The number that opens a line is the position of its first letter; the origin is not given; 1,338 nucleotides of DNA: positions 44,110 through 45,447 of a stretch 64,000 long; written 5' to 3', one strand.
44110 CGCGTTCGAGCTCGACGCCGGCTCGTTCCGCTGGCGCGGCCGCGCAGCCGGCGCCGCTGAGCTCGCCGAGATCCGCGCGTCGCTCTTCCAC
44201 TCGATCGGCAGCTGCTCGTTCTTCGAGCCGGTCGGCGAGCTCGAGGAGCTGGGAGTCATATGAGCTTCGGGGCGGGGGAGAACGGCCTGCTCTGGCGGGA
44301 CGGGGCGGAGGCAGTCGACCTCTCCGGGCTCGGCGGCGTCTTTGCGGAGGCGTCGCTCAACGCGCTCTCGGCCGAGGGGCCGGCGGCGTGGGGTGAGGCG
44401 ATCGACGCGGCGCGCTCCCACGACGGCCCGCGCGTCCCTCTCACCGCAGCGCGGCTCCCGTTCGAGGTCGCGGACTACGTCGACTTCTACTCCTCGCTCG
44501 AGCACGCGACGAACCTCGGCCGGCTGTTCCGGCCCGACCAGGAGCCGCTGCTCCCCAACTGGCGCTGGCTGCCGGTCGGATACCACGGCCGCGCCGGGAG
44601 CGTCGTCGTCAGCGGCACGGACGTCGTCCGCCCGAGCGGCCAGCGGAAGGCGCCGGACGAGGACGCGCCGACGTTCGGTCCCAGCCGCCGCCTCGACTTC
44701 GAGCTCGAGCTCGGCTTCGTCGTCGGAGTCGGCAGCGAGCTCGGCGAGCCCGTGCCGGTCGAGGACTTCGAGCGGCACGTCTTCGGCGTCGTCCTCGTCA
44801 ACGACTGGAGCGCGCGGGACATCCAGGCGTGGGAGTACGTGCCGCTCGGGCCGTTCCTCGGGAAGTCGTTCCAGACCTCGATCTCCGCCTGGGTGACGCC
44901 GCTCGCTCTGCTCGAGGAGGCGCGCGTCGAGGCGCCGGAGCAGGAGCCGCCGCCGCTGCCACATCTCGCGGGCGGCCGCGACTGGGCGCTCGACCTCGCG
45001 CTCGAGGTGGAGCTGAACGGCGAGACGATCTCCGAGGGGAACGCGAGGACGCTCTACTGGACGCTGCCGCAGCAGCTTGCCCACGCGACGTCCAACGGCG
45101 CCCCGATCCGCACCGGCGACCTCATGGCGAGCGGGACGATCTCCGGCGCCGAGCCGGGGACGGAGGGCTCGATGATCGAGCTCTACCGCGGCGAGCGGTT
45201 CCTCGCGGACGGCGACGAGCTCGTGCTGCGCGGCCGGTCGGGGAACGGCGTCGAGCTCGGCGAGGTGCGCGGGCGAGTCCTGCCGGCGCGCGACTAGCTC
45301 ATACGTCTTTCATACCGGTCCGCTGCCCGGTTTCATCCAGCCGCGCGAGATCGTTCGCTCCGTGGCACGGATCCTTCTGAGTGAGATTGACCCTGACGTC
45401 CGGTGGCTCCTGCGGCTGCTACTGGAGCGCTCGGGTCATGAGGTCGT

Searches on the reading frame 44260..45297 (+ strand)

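Call 79: search_protein_families(library=pfam, proteins=[window:44260-45297:+], max_evalue=0.001)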
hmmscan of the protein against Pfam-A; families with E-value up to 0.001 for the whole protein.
window:44260-45297:+ (345 aa): 1 family
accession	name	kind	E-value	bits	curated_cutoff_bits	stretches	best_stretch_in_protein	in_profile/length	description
PF01557.24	FAA_hydrolase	-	2.1e-37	129.3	23.9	1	75-340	5-213/214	Fumarylacetoacetate (FAA) hydrolase C-terminal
